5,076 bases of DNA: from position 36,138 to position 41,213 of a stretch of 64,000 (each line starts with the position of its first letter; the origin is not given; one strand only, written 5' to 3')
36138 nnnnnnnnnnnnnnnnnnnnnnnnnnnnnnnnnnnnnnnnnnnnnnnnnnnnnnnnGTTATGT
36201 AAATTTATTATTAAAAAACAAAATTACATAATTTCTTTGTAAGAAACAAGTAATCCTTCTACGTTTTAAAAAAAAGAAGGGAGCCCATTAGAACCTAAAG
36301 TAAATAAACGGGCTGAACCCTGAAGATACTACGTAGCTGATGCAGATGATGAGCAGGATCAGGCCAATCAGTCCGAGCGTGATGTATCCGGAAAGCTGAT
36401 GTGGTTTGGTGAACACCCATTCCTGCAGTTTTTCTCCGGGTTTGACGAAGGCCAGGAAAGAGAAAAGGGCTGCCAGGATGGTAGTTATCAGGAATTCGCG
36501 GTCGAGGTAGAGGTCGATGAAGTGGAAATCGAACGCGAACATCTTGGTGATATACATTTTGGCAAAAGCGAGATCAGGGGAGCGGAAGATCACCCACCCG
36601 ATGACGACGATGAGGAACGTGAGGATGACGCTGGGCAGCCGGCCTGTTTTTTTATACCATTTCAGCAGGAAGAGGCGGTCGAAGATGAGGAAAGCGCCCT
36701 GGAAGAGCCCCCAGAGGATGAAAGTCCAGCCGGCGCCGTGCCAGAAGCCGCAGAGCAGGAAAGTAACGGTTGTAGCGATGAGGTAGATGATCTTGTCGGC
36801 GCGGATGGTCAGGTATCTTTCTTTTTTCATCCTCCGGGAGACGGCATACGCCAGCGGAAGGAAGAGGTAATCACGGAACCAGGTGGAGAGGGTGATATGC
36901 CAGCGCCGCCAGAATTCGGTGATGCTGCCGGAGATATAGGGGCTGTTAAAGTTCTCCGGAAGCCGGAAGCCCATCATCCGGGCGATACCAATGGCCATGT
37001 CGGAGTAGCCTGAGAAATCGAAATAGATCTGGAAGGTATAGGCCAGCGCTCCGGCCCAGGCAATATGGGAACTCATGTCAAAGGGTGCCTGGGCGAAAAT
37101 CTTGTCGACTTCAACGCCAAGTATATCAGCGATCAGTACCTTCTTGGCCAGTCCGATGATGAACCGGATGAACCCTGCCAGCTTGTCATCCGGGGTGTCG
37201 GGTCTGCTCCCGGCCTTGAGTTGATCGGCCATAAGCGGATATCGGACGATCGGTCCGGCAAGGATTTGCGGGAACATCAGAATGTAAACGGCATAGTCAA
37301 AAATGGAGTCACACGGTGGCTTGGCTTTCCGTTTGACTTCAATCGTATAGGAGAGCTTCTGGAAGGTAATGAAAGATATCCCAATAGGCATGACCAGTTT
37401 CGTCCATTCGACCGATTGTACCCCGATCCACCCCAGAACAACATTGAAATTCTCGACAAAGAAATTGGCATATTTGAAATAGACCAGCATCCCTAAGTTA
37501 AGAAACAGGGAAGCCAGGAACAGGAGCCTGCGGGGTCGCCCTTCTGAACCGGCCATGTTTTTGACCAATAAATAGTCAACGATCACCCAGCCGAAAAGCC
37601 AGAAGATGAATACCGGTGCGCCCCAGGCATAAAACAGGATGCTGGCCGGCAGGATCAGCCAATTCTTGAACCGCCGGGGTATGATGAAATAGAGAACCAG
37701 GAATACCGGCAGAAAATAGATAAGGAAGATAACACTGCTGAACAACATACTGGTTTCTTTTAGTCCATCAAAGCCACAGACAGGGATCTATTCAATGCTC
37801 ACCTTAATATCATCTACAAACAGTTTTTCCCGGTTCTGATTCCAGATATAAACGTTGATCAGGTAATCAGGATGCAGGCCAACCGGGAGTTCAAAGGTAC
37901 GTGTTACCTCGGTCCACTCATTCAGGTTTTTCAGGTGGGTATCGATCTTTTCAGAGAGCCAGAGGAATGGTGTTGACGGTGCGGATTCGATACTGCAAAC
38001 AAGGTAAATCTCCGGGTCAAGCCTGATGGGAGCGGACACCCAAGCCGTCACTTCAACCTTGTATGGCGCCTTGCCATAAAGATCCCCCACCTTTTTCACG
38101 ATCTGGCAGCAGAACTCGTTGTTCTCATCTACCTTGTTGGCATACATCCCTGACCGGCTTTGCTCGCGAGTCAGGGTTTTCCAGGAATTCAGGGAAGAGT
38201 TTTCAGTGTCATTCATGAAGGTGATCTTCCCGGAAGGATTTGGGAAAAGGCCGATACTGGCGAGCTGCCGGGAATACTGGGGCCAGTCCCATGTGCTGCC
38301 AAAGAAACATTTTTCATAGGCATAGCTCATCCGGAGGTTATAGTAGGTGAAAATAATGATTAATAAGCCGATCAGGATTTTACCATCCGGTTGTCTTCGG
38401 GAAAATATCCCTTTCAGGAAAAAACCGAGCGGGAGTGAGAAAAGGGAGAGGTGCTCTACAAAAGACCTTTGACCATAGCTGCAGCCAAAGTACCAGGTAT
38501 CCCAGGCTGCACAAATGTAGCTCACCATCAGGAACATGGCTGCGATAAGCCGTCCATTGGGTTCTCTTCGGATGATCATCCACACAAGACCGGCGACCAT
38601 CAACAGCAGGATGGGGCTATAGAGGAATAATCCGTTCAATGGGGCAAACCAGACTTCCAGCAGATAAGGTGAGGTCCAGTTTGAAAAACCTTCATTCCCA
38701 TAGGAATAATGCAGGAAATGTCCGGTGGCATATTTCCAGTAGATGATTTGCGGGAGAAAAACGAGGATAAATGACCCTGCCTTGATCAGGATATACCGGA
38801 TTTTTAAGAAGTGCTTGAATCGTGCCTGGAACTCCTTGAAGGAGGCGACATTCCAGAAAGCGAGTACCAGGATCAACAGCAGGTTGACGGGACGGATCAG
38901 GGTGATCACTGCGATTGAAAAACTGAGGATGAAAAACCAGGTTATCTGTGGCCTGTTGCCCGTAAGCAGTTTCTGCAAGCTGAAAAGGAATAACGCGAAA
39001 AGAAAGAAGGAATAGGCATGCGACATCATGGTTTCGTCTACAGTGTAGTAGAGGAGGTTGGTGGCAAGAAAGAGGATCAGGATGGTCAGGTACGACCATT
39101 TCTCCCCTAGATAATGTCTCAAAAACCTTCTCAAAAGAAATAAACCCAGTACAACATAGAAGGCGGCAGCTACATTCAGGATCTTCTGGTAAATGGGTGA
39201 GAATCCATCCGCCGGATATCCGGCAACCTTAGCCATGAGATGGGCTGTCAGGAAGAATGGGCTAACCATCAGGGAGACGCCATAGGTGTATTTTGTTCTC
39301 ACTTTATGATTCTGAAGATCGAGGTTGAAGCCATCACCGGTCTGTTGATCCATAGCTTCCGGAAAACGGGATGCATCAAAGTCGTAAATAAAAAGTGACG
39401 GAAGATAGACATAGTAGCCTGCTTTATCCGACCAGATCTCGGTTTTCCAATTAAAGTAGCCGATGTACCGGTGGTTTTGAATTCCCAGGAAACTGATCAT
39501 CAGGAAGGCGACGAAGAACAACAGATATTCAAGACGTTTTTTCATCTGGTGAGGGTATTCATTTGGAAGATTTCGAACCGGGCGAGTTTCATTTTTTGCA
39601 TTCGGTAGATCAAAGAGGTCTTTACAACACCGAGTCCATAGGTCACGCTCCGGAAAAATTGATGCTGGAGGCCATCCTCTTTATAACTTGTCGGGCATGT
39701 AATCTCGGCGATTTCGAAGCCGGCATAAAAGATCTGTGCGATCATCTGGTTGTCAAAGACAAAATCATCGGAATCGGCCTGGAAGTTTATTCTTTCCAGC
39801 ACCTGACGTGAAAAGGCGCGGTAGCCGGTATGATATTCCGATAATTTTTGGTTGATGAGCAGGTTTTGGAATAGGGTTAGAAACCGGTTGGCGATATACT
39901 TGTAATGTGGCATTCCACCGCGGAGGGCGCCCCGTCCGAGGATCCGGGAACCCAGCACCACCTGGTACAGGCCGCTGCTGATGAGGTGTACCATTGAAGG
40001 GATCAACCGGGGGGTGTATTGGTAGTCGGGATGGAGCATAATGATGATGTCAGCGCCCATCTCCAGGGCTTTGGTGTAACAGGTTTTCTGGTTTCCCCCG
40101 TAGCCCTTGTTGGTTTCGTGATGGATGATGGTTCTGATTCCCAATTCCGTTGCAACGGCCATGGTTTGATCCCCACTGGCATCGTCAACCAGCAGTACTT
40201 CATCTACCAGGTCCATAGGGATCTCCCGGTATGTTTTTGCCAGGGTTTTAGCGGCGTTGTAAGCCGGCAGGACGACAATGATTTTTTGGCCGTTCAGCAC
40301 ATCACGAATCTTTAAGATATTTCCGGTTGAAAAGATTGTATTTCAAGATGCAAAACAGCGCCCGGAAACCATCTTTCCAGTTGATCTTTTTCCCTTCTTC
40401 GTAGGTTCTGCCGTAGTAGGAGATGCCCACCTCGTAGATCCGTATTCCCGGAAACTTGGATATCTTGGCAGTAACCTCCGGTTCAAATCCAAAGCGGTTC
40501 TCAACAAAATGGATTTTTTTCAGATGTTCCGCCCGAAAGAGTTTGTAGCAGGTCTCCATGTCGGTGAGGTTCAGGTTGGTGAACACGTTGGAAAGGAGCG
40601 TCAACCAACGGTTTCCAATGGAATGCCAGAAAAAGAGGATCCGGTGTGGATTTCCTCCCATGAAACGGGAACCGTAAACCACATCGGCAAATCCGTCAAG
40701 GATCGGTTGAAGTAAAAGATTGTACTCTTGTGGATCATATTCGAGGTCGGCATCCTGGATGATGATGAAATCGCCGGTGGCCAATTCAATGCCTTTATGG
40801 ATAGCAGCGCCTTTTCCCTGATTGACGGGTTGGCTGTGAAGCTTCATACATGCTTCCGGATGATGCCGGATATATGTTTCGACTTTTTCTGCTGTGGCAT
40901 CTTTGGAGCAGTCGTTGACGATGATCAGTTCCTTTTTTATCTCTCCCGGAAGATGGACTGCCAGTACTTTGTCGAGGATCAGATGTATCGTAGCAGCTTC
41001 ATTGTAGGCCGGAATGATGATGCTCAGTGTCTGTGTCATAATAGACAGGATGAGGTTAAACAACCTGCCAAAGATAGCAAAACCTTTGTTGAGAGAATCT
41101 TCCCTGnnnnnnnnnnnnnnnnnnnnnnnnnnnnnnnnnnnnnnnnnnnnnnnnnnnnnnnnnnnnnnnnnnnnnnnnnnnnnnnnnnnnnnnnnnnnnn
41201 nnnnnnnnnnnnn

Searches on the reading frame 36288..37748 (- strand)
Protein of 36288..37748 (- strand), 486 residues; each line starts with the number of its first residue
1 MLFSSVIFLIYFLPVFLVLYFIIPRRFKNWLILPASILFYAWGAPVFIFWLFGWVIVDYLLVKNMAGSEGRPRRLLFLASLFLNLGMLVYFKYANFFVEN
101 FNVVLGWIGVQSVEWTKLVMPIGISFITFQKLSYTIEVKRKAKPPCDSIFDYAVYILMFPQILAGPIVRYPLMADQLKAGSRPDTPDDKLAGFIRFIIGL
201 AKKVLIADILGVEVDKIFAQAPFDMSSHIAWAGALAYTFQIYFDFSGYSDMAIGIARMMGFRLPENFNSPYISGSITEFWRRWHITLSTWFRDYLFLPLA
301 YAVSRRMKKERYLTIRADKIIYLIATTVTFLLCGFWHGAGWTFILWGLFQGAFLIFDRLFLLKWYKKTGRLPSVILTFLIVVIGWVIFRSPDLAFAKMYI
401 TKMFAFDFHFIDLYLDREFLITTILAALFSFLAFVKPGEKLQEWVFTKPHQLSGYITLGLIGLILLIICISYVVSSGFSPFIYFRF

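Call 18: search_protein_families(library=pfam, proteins=[window:36288-37748:-], max_evalue=0.001)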
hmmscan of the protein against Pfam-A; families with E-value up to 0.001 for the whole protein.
window:36288-37748:- (486 aa): 2 families
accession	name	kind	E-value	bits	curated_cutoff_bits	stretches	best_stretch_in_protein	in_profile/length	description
PF03062.24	MBOAT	-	4.1e-25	89.2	27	1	148-387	80-323/337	MBOAT, membrane-bound O-acyltransferase family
PF13813.11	MBOAT_2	-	0.00058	20.5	25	0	264-346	2-73/85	Membrane bound O-acyl transferase family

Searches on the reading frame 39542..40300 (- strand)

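Call 52: search_protein_families(library=pfam, proteins=[window:39542-40300:-], max_evalue=0.00001)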
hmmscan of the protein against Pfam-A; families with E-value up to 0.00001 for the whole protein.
window:39542-40300:- (252 aa): 1 family
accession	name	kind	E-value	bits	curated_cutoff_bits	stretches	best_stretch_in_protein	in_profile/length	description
PF00535.33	Glycos_transf_2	-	9.9e-21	74.8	23.3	1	9-171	2-167/168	Glycosyl transferase family 2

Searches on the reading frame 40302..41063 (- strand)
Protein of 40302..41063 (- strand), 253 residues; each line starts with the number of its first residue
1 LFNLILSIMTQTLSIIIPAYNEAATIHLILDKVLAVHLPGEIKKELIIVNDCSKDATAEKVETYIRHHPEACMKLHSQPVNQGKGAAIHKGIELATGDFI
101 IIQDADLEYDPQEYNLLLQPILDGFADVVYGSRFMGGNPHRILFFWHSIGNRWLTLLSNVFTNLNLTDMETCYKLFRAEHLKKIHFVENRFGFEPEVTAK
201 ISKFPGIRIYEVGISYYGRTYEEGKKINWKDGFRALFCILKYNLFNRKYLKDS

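Call 52: search_protein_families(library=pfam, proteins=[window:40302-41063:-], max_evalue=0.00001)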
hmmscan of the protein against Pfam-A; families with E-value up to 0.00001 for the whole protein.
window:40302-41063:- (253 aa): 3 families
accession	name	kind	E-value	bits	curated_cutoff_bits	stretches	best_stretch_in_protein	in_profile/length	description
PF00535.33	Glycos_transf_2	-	6.3e-30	104.7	23.3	1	14-184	1-167/168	Glycosyl transferase family 2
PF13641.12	Glyco_tranf_2_3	-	2e-07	31.7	27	1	13-135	3-125/230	Glycosyltransferase like family 2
PF10111.15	Glyco_tranf_2_2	-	1.2e-06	28.7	27.3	1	14-108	1-93/276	Glycosyltransferase like family 2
